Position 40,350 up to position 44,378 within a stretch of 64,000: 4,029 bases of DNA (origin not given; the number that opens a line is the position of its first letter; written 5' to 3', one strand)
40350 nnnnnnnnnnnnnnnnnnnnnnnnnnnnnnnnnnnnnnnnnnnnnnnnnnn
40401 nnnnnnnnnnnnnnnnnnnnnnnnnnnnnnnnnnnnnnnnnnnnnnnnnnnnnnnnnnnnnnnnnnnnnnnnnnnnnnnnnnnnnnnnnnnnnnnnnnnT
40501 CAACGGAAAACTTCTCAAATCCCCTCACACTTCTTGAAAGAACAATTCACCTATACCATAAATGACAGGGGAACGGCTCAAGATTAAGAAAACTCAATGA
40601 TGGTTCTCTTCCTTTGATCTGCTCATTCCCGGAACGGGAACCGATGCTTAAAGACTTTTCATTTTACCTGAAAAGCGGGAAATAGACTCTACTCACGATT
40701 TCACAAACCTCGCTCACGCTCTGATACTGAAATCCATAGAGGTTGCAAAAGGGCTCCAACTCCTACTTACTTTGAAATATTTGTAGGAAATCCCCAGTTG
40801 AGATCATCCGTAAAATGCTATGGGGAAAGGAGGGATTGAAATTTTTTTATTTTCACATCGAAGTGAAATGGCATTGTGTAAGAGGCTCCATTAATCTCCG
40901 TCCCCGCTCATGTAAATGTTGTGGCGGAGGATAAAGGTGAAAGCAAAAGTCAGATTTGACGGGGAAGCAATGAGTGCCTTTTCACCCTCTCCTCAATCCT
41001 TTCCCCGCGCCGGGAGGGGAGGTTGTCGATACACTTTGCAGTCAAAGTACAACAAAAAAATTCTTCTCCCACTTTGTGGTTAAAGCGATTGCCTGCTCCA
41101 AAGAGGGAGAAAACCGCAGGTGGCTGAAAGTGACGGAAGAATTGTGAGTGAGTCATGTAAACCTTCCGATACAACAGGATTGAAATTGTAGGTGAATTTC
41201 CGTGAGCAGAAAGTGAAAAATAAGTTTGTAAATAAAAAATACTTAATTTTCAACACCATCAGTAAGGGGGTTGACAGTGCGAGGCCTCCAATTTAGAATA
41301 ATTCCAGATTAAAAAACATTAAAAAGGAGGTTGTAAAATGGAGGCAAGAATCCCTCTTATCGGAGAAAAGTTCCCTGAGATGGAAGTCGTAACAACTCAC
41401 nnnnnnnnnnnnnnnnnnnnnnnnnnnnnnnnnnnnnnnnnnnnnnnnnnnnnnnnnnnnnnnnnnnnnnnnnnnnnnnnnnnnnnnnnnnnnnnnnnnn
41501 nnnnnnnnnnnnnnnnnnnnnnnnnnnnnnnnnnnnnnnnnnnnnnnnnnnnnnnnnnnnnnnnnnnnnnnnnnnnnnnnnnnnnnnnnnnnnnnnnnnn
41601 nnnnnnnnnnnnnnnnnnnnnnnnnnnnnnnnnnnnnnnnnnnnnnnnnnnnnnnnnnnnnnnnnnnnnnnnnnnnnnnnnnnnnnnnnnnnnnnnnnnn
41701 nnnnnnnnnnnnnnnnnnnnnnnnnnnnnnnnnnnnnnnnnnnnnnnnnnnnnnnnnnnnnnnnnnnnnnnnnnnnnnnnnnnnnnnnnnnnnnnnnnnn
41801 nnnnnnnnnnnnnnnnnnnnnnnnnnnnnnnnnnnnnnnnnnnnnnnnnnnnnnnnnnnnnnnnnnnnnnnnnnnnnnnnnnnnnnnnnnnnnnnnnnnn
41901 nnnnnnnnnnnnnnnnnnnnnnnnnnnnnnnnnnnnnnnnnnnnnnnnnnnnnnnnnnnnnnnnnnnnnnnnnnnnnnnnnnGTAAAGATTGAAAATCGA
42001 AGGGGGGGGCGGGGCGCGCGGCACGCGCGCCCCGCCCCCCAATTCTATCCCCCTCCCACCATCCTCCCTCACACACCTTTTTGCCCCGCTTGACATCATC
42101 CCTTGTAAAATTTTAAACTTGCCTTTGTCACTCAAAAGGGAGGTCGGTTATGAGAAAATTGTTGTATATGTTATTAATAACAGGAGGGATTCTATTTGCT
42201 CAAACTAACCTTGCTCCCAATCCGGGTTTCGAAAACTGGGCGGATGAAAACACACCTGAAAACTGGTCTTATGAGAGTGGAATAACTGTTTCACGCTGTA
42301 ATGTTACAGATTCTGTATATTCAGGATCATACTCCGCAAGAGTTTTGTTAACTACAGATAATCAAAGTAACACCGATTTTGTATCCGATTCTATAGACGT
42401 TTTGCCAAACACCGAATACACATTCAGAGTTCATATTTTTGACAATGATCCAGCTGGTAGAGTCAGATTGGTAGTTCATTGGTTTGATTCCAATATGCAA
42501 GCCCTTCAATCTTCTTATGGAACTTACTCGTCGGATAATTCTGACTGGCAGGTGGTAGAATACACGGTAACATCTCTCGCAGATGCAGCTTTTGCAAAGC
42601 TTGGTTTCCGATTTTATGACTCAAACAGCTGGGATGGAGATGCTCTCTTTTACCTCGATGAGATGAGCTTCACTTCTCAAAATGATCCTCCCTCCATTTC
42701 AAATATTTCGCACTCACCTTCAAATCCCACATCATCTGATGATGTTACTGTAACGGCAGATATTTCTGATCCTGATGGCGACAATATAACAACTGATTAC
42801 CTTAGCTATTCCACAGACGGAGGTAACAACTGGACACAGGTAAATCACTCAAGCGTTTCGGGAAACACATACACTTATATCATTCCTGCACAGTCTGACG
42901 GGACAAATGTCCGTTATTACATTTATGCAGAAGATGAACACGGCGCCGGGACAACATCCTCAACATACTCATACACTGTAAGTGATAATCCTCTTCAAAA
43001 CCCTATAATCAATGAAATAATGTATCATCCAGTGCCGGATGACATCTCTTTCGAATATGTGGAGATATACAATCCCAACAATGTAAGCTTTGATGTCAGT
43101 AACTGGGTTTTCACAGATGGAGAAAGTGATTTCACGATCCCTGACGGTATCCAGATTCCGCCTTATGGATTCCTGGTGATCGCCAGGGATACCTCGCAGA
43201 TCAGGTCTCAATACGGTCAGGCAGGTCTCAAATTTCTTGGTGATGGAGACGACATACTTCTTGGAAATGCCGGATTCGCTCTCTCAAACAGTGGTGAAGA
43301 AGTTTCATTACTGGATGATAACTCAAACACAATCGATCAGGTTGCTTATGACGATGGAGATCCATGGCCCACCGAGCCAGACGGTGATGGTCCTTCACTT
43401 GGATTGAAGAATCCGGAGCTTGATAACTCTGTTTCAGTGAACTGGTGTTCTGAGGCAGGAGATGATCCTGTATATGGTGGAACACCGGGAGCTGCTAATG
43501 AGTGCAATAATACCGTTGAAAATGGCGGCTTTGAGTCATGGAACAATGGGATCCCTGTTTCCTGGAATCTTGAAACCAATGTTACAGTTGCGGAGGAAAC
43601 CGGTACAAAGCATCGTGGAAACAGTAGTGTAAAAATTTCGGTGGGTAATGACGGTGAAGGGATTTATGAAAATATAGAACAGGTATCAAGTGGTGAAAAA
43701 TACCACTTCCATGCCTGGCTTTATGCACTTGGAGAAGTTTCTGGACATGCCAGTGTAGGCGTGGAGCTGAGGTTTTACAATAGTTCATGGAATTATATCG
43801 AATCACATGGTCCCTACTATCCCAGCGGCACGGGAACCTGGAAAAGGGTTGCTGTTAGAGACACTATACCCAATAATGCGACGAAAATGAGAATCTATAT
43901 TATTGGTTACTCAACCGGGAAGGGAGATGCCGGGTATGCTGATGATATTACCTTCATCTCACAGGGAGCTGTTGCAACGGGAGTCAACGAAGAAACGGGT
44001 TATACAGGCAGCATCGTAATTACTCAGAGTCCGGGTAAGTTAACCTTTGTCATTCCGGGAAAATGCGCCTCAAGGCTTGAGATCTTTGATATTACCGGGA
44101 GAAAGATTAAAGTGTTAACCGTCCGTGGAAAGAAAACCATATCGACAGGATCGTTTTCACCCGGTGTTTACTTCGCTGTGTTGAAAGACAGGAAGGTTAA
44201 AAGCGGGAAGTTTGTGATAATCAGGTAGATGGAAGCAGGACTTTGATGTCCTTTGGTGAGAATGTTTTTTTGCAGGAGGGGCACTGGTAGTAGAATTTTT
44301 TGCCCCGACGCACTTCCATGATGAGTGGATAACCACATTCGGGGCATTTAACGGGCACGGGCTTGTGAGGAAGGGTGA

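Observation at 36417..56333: Dispersed family of short GC-rich palindromic repeats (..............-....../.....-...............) found only in the long non-coding regions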

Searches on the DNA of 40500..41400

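Call 12: search_rna_families(source=window, start=40500, end=41400, threshold=evalue, max_evalue=10)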
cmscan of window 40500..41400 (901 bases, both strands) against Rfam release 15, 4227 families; matches with E-value up to 10: 5.
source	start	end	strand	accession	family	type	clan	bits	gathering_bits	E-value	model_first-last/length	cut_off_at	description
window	41267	41340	+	RF03084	DUF2815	Gene; sRNA;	-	17.9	41.2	2.1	1-62/62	no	DUF2815 RNA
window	41142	41300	+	RF02034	IMES-1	Gene;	-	16.5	81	0.66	1-191/191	no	IMES-1 RNA motif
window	41295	41323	+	RF02700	HtrA_thermometer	Cis-reg; thermoregulator;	-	16.1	52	6.8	1-46/46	no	HtrA 5' UTR thermometer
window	41247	41277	-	RF01329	CRISPR-DR15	Gene; CRISPR;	-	15.4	36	6.6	1-37/37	no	CRISPR RNA direct repeat element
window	41188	41272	-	RF02181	ST7-AS2_1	Gene; lncRNA;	-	13.7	80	5.6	1-72/72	no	ST7 antisense RNA 2 conserved region 1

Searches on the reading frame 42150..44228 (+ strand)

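Call 19: search_protein_families(library=pfam, proteins=[window:42150-44228:+])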
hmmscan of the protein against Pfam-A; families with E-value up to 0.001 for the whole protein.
window:42150-44228:+ (692 aa): 1 family
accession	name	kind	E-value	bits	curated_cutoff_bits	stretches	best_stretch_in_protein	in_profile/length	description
PF00932.25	LTD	-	9.4e-15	55.4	34.3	1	284-400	7-107/109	Lamin Tail Domain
